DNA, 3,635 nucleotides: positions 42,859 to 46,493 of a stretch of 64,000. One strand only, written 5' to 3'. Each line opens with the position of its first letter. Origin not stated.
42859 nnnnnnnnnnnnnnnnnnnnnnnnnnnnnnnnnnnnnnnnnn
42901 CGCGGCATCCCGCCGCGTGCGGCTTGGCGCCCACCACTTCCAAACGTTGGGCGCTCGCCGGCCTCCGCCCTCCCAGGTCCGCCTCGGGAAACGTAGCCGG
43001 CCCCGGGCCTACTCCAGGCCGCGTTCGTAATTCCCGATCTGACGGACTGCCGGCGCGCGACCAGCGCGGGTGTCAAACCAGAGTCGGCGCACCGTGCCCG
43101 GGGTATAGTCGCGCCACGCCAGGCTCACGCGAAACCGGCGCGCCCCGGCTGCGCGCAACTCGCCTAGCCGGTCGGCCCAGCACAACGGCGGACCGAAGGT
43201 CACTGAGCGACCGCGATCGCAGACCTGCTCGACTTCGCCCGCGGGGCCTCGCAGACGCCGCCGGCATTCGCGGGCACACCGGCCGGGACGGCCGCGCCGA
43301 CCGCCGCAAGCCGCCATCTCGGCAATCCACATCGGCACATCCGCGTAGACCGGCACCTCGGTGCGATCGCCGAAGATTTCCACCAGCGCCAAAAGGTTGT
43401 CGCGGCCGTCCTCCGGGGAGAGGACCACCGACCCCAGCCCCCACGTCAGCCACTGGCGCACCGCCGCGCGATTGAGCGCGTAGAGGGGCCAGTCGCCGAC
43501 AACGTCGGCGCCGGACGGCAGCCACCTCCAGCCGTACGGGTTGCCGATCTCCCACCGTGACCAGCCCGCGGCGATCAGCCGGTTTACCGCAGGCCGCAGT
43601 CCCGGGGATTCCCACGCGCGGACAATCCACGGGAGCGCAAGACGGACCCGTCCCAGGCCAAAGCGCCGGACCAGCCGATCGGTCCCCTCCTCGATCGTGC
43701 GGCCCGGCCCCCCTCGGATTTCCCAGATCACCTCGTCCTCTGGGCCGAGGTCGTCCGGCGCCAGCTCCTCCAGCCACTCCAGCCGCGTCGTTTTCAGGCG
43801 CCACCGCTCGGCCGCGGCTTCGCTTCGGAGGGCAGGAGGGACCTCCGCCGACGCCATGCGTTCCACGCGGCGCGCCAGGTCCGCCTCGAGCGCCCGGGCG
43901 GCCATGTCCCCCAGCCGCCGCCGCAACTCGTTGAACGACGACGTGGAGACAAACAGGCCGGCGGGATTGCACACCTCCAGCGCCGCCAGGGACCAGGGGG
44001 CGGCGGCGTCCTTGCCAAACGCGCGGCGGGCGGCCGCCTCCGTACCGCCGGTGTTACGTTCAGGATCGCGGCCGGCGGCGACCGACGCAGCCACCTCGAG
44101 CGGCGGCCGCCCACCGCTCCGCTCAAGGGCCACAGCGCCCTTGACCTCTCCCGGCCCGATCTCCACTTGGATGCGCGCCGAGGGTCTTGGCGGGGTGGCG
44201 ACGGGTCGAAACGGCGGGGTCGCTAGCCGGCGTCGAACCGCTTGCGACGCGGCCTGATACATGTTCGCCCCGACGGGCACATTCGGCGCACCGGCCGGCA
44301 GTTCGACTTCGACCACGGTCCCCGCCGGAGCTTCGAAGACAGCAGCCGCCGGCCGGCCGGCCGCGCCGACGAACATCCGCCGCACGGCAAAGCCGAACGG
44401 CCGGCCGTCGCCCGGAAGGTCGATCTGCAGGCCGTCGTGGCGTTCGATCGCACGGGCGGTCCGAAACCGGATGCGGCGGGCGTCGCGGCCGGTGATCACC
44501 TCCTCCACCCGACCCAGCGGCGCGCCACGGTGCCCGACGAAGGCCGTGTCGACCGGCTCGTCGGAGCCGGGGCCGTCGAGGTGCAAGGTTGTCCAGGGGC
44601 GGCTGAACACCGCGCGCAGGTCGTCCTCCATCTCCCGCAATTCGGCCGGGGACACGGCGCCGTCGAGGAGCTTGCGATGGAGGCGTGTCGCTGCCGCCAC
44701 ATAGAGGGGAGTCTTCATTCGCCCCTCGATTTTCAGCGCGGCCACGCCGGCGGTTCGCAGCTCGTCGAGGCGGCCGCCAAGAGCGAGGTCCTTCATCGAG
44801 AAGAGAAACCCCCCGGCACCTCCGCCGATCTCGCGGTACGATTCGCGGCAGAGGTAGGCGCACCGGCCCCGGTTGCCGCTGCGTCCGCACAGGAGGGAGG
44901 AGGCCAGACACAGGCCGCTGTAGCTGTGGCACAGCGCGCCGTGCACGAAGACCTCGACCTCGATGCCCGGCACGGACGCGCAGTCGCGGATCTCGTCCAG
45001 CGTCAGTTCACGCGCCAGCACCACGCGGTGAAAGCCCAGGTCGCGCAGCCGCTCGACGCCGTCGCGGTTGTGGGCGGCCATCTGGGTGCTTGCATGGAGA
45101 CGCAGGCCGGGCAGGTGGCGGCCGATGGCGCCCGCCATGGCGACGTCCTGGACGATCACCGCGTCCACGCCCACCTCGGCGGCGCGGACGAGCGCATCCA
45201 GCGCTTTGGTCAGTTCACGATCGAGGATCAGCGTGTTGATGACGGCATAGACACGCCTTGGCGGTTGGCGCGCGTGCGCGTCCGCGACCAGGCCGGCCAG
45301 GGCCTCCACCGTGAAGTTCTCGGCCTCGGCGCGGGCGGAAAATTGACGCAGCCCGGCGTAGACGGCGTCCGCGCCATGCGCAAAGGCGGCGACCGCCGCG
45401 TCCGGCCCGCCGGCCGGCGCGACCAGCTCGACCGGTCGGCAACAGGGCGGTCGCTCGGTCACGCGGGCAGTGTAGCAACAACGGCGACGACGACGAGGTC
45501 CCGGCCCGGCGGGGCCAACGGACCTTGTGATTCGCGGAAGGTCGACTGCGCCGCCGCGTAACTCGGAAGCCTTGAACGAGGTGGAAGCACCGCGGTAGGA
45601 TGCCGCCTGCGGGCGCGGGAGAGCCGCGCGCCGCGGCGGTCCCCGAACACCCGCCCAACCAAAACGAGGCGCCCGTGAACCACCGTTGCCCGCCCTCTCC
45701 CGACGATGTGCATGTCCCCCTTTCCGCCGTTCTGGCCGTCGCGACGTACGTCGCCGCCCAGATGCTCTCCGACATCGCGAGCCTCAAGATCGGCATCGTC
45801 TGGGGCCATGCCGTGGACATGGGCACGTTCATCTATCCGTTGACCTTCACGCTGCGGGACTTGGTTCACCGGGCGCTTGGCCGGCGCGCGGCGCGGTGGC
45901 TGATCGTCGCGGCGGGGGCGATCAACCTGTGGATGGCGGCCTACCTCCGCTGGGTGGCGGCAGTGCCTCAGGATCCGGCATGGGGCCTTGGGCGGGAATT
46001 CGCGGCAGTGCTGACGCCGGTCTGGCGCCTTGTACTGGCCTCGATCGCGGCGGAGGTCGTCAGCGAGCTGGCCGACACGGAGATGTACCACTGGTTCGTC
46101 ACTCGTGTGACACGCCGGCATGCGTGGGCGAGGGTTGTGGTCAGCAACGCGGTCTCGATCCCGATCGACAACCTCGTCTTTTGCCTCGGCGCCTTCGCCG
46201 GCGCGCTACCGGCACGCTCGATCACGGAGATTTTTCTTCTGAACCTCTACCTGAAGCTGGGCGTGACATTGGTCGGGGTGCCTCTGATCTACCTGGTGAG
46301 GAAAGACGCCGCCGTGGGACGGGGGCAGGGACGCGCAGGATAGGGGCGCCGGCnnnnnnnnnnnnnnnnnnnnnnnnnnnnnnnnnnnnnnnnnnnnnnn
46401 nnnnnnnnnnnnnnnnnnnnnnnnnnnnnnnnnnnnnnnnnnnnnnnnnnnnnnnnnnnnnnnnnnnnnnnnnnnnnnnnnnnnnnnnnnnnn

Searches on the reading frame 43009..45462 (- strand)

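Call 4: search_protein_families(library=pfam, proteins=[window:43009-45462:-], max_evalue=0.01)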
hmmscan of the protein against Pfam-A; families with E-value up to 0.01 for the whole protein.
window:43009-45462:- (817 aa): 2 families
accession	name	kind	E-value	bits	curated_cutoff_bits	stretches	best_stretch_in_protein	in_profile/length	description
PF01136.24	Peptidase_U32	-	3.7e-64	216.6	22.4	1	86-297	3-229/233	Peptidase family U32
PF12392.13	DUF3656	-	0.0058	17.7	22.1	0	454-519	38-102/109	Collagenase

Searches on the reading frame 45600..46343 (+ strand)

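Call 4: search_protein_families(library=pfam, proteins=[window:45600-46343:+], max_evalue=0.01)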
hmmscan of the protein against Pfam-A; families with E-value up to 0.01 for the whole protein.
window:45600-46343:+ (247 aa): 1 family
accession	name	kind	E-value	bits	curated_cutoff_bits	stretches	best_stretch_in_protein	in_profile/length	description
PF02592.20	Vut_1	-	2.8e-35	122.4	27.2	1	73-233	1-152/152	Putative vitamin uptake transporter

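Call 37: search_protein_families(library=ncbifam, proteins=[window:45600-46343:+], max_evalue=0.001)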
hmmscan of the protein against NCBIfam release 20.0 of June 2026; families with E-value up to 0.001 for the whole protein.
window:45600-46343:+ (247 aa): 2 families
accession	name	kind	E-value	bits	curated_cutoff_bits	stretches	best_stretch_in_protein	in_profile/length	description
TIGR00697.1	TIGR00697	equivalog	8.6e-25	87.7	50.95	1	46-234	5-195/201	queuosine precursor transporter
NF008406.0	PRK11212.1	equivalog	2.7e-06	27.1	252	1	69-226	39-193/221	7-cyano-7-deazaguanine/7-aminomethyl-7-deazaguanine transporter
